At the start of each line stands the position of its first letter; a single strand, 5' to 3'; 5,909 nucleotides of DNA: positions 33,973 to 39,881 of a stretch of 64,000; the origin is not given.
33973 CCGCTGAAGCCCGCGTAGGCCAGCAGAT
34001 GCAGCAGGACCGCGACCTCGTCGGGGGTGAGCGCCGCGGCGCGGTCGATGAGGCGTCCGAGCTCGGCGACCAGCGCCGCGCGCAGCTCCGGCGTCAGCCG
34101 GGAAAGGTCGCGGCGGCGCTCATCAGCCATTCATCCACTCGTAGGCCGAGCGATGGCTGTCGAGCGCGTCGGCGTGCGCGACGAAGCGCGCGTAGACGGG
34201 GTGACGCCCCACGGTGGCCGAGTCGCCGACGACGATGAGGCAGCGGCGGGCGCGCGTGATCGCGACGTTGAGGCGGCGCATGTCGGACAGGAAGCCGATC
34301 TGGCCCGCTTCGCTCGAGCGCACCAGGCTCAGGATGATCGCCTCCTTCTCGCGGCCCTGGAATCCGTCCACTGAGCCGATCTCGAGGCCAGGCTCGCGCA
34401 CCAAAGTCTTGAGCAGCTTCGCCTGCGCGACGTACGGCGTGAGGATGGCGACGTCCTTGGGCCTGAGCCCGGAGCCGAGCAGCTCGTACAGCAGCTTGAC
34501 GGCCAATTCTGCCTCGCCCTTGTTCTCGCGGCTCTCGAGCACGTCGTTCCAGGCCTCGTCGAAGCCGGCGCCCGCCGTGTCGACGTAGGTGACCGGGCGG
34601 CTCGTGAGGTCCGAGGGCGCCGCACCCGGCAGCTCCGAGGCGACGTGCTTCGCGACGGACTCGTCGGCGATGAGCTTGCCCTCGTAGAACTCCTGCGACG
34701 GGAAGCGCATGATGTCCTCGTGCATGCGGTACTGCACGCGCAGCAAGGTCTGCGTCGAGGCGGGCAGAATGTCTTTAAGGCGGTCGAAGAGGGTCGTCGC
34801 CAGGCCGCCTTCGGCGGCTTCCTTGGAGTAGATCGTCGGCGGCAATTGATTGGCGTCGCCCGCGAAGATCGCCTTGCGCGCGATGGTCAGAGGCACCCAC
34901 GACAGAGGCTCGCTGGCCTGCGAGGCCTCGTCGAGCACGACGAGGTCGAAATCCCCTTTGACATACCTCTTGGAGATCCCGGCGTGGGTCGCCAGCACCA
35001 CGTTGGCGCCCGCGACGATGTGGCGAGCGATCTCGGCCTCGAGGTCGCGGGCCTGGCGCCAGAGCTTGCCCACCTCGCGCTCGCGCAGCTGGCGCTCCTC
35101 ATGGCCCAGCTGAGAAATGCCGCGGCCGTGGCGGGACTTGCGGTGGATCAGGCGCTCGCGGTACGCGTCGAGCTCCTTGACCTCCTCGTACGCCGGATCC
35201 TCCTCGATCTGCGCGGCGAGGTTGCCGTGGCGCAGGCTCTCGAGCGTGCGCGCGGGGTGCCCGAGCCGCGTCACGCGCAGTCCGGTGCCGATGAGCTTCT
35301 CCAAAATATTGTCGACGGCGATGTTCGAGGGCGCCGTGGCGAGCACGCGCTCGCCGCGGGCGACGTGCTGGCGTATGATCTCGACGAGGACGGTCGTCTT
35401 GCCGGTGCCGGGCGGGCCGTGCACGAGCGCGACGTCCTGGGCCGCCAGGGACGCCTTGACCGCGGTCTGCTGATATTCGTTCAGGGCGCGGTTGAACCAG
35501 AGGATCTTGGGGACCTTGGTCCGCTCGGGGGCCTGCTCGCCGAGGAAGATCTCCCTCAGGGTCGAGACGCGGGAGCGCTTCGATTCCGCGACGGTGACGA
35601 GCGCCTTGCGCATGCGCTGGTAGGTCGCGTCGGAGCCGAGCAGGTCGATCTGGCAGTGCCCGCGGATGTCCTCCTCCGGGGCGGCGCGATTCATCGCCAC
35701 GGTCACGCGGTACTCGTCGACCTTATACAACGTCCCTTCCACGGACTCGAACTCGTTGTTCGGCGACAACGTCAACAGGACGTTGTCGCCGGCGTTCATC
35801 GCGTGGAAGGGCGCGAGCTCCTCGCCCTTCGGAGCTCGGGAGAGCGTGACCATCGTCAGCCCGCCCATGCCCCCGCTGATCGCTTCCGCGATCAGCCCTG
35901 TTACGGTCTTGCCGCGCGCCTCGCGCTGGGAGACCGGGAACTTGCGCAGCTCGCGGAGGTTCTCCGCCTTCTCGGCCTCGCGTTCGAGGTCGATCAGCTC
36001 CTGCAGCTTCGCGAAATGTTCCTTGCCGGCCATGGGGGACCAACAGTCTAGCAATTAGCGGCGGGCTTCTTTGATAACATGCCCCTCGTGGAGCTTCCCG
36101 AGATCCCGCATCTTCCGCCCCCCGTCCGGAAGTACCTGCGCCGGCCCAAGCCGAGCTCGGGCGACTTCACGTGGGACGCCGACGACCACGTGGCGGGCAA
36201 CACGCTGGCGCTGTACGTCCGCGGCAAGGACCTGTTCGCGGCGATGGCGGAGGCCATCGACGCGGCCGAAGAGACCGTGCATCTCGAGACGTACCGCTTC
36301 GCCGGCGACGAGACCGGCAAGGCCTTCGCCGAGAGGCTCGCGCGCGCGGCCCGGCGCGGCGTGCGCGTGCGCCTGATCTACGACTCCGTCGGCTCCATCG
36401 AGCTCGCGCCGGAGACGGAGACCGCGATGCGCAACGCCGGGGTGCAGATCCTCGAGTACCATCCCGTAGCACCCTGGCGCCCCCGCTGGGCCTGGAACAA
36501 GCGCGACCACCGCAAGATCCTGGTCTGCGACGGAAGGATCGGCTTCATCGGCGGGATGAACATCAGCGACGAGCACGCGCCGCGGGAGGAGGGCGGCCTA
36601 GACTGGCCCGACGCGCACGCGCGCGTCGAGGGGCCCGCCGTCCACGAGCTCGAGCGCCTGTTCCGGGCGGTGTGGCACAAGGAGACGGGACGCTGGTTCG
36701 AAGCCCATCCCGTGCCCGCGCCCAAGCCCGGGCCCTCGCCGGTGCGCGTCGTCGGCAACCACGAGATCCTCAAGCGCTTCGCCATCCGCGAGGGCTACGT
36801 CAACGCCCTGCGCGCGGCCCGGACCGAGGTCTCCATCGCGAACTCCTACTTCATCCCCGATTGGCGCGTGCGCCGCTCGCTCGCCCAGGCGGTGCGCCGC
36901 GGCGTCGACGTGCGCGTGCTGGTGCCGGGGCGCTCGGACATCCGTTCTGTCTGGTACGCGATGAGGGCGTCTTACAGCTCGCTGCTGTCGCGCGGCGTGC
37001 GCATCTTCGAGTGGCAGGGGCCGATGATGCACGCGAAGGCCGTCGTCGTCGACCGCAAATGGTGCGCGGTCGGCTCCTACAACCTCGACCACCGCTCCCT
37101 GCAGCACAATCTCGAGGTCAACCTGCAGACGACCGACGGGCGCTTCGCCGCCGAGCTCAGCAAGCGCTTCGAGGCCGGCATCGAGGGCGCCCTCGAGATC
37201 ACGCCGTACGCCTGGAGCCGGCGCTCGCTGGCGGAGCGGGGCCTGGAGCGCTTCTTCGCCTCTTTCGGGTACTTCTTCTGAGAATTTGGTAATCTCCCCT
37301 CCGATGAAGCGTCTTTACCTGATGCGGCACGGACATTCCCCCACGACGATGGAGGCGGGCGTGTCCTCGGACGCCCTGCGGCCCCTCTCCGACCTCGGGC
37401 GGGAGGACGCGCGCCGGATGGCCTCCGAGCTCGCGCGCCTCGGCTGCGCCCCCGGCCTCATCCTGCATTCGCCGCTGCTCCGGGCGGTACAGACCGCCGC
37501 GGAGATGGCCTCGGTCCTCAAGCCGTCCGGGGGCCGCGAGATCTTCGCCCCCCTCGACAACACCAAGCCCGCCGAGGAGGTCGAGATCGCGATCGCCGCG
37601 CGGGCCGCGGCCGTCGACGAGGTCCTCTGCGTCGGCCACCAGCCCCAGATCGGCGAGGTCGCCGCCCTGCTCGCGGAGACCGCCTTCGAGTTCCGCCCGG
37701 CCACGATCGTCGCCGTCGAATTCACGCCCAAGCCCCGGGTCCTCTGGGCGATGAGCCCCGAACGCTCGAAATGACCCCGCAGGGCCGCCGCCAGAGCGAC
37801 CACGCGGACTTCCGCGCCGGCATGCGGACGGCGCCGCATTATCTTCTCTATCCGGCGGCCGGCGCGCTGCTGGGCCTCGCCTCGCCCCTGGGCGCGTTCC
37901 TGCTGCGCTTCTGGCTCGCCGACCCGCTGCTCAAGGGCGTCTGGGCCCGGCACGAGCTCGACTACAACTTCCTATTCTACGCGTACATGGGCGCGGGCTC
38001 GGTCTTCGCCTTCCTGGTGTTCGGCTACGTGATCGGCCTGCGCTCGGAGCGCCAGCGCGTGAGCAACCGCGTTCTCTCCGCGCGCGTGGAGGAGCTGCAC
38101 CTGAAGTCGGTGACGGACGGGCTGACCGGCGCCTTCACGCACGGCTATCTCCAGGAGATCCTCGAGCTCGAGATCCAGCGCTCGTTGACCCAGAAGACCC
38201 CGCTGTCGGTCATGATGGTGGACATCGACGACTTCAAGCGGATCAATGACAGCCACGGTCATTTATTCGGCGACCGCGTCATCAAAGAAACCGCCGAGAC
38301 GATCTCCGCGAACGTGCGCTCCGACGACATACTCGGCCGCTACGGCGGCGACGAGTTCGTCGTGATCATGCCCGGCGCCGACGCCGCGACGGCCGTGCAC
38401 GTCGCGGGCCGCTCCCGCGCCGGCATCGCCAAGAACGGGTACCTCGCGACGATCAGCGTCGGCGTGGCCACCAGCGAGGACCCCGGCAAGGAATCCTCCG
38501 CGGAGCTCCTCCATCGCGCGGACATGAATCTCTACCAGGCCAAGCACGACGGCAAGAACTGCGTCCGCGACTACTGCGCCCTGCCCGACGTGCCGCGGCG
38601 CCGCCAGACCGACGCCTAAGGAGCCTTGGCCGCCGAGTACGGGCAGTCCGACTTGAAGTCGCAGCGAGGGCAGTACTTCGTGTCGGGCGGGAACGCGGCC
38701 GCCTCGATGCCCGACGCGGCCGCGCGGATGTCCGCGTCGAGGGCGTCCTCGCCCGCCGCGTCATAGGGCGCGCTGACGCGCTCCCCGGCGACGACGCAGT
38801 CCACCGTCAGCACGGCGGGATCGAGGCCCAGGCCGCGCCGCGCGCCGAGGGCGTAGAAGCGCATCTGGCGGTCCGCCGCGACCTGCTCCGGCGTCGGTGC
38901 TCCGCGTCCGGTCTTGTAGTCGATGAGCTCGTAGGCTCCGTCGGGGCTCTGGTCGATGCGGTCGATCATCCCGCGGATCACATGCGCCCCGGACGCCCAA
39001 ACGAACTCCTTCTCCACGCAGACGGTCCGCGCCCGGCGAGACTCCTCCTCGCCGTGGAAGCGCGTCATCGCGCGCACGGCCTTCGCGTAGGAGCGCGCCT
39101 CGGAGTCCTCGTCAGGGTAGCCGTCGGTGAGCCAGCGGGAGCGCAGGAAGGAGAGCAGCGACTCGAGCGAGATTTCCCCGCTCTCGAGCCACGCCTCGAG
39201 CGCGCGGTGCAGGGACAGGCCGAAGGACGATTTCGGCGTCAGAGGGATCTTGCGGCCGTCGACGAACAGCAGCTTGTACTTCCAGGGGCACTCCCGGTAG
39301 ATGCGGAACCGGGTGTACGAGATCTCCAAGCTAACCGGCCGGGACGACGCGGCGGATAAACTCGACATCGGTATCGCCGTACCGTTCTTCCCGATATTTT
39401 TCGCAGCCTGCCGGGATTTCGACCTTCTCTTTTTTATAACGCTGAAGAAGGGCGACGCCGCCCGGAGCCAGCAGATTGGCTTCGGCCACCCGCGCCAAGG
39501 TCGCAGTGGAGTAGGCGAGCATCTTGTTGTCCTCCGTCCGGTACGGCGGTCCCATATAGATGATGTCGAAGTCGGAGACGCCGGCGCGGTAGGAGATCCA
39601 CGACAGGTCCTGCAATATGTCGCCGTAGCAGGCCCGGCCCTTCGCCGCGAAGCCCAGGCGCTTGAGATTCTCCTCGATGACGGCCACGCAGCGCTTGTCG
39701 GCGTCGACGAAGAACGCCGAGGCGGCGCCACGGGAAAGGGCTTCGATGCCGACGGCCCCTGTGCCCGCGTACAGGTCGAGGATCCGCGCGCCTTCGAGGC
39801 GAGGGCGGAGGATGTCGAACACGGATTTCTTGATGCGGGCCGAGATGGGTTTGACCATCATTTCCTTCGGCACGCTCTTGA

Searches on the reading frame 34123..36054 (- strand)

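Call 33: search_protein_families(library=pfam, proteins=[window:34123-36054:-])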
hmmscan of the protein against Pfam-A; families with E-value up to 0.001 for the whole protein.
window:34123-36054:- (643 aa): 12 families
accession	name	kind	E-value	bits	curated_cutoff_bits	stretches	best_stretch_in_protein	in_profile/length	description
PF13087.12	AAA_12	-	1.3e-56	191.7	27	1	419-612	2-194/195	AAA domain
PF13086.12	AAA_11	-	2.2e-50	172.3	27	1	191-411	2-257/257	AAA domain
PF13604.12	AAA_30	-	8.1e-16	58.8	27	1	191-406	2-130/191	AAA domain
PF13245.12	AAA_19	-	4.9e-13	49.8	25.1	1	195-406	1-131/134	AAA domain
PF21138.3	SMUBP-2_HCS1_1B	-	5e-10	39.7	27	1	17-129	4-117/129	Helicase SMUBP-2/HCS1, 1B domain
PF00270.35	DEAD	-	3.6e-06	27.2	26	1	193-254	2-65/167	DEAD/DEAH box helicase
PF13191.12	AAA_16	-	7e-06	27.1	32.6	1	207-303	25-124/167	AAA ATPase domain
PF04851.21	ResIII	-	1.1e-05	25.8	22.5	1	191-377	4-134/164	Type III restriction enzyme, res subunit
PF01443.25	Viral_helicase1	-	2.2e-05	24.8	21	0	210-233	2-24/228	Viral superfamily 1 RNA helicase core domain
PF13401.12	AAA_22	-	0.00013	22.7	27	1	206-254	5-54/130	AAA domain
PF25199.1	nSTAND_NTPase5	-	0.00031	21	34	0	200-249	35-85/145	Novel STAND NTPase 5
PF13481.12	AAA_25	-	0.00049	20.2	27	0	191-239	18-65/195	AAA domain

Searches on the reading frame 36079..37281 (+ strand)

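Call 33: search_protein_families(library=pfam, proteins=[window:36079-37281:+])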
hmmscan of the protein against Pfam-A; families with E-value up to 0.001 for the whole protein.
window:36079-37281:+ (400 aa): 3 families
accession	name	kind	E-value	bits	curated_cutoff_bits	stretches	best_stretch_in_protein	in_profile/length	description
PF13091.12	PLDc_2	-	1.5e-46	158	27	2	241-366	2-130/132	PLD-like domain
PF00614.28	PLDc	-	4.9e-12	45.8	21.9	2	142-166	4-28/28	Phospholipase D Active site motif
PF11495.14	Regulator_TrmB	-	0.00066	19.4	22.2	0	55-108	14-59/233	Archaeal transcriptional regulator TrmB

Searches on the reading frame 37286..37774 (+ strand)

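Call 33: search_protein_families(library=pfam, proteins=[window:37286-37774:+])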
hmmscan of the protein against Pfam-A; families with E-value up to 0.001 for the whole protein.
window:37286-37774:+ (162 aa): 1 family
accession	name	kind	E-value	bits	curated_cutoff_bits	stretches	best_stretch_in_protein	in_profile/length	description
PF00300.27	His_Phos_1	-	1.7e-10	41.3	21.7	1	10-78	1-67/194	Histidine phosphatase superfamily (branch 1)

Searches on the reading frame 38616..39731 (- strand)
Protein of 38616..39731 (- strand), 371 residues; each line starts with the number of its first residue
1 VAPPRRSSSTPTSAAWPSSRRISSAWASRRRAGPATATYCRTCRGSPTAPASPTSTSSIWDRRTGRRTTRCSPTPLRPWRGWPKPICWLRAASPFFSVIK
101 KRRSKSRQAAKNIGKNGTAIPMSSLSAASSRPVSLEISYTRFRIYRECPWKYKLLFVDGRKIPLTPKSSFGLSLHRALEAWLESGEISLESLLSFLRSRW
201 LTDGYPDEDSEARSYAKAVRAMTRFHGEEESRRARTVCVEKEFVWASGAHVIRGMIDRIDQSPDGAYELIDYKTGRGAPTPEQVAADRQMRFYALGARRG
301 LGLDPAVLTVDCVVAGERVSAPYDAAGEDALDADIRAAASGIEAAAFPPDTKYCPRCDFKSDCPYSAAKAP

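Call 33: search_protein_families(library=pfam, proteins=[window:38616-39731:-])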
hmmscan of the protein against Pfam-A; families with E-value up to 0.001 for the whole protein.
window:38616-39731:- (371 aa): 2 families
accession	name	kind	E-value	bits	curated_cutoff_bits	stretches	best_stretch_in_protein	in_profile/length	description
PF12705.13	PDDEXK_1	-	7.8e-30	105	22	1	137-364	2-247/247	PD-(D/E)XK nuclease superfamily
PF10926.14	DUF2800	-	0.0007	19.3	21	1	213-300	81-163/368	Protein of unknown function (DUF2800)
